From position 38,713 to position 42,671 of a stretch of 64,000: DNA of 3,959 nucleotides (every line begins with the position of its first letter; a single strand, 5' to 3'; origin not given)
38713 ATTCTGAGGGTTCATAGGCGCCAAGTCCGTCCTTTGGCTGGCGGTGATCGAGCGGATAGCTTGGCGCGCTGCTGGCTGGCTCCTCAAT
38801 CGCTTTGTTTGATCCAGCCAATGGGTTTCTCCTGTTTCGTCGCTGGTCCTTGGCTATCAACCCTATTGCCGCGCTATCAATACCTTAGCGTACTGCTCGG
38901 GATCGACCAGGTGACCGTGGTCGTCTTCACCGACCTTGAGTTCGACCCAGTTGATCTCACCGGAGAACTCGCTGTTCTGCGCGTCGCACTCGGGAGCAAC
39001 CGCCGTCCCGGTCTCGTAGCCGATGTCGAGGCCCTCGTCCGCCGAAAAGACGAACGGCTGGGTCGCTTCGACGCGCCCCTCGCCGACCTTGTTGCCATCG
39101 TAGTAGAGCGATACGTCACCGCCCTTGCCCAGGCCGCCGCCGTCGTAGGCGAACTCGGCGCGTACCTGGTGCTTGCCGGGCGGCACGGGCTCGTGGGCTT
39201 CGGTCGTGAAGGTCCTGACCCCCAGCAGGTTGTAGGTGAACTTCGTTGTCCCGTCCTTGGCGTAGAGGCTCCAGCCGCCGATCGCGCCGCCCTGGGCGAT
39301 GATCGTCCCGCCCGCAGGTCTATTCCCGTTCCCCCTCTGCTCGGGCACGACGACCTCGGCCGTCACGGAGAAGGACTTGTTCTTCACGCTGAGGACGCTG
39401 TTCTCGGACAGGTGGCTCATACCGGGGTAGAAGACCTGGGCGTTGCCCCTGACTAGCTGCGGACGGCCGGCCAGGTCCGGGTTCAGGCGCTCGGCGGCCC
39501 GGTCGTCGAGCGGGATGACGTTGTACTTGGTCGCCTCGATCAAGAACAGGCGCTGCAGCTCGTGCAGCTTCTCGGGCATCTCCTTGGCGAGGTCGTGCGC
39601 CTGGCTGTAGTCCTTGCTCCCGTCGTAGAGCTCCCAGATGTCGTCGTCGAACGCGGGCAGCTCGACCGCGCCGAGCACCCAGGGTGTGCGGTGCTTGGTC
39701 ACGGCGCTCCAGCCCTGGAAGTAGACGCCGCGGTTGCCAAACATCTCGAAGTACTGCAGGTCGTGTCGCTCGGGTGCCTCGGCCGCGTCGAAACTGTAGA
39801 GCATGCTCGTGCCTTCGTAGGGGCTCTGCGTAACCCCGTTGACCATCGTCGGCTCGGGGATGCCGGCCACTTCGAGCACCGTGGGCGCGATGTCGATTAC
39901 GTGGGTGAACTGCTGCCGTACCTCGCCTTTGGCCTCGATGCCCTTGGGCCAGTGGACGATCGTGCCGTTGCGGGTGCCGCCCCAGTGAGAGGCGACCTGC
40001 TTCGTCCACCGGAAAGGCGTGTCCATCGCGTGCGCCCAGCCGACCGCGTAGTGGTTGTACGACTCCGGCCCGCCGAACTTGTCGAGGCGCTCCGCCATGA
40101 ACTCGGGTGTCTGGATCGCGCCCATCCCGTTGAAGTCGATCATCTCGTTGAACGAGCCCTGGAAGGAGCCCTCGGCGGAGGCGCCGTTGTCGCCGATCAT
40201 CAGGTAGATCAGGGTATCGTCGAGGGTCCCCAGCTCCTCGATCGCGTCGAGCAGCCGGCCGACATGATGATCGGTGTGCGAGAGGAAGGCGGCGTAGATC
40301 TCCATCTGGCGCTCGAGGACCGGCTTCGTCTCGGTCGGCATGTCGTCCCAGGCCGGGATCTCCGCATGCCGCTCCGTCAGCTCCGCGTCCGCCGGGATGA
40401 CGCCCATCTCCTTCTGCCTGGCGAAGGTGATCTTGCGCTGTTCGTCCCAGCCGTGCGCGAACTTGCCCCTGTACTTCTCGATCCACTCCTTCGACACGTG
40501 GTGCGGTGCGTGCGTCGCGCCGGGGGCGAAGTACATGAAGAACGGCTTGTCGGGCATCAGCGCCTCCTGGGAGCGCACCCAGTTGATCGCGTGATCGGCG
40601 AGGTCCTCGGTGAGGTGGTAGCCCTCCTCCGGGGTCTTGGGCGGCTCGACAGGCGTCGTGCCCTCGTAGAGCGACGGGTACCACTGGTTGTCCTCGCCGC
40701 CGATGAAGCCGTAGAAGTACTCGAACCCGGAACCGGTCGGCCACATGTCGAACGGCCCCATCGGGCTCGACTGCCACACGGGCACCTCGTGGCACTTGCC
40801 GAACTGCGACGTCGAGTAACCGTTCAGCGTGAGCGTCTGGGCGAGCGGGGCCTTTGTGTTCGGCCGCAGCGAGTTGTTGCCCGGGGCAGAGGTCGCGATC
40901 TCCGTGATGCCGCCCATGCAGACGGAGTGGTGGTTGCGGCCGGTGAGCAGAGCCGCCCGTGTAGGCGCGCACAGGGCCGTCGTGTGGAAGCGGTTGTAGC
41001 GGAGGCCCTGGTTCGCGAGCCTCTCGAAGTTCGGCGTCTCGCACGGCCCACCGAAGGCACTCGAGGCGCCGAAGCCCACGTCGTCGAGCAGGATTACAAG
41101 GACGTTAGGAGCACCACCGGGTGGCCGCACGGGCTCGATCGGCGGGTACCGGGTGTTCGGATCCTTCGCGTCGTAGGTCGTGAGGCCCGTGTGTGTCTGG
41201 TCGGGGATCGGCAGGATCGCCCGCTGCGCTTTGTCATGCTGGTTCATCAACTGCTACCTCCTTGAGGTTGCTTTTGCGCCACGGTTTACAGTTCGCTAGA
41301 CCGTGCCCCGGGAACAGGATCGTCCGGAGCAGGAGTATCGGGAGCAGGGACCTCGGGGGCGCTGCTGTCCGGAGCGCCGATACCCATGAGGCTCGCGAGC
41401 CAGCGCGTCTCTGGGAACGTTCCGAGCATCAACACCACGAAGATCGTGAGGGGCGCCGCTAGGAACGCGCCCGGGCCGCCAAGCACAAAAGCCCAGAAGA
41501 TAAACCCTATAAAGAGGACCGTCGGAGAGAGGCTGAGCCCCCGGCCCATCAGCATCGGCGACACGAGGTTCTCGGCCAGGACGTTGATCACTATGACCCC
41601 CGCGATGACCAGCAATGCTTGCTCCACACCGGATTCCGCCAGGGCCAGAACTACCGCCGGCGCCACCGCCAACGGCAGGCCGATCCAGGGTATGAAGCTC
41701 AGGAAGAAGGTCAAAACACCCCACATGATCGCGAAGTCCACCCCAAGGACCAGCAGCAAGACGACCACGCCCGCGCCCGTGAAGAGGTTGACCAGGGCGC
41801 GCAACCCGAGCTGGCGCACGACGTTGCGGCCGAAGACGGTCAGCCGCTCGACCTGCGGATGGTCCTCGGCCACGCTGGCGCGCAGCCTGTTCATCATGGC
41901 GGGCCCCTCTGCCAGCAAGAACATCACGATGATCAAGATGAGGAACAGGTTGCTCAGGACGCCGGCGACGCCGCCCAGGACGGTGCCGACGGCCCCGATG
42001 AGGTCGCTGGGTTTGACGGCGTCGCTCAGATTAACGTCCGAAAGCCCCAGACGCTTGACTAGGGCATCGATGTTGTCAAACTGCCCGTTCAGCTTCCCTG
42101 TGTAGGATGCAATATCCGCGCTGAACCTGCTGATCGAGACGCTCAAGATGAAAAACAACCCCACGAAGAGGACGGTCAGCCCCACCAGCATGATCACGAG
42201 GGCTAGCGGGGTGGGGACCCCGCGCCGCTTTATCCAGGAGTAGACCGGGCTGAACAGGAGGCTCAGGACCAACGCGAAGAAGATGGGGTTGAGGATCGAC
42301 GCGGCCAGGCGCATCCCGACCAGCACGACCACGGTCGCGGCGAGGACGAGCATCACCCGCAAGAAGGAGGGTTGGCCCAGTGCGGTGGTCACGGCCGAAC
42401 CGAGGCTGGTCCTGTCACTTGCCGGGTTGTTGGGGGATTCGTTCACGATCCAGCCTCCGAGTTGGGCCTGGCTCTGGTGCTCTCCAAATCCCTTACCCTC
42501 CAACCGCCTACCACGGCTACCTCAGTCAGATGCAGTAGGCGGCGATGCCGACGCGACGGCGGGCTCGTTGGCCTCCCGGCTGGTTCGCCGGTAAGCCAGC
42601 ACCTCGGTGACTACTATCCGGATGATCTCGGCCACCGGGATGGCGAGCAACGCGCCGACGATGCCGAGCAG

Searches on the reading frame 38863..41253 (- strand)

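Call 21: search_protein_families(library=pfam, proteins=[window:38863-41253:-], max_evalue=0.01)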
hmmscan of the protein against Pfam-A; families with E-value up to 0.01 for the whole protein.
window:38863-41253:- (796 aa): 3 families
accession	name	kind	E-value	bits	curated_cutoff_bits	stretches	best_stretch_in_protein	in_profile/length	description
PF00884.28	Sulfatase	-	1.6e-65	221.8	25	1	49-465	1-301/301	Sulfatase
PF16347.10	SGSH_C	-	1.4e-07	32.2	29.3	1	430-558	19-134/154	N-sulphoglucosamine sulphohydrolase, C-terminal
PF01663.27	Phosphodiest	-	0.00039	20.5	23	1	51-361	1-224/342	Type I phosphodiesterase / nucleotide pyrophosphatase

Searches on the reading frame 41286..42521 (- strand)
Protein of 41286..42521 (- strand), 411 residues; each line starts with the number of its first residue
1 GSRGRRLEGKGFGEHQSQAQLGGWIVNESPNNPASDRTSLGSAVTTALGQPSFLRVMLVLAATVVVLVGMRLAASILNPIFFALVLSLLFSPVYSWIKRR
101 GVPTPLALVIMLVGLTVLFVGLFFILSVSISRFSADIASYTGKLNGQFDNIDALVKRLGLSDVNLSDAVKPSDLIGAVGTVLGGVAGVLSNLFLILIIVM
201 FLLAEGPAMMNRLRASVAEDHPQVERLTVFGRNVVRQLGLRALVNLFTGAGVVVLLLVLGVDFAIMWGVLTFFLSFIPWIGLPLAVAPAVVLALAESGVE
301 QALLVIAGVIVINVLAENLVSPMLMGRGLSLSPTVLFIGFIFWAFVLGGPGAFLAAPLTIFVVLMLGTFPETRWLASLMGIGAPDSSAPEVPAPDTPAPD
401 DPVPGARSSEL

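Call 21: search_protein_families(library=pfam, proteins=[window:41286-42521:-], max_evalue=0.01)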
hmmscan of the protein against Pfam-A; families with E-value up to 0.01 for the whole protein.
window:41286-42521:- (411 aa): 1 family
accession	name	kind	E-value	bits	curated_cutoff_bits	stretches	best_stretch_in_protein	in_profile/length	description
PF01594.21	AI-2E_transport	-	5.3e-45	154.5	34.3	1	57-367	2-324/327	AI-2E family transporter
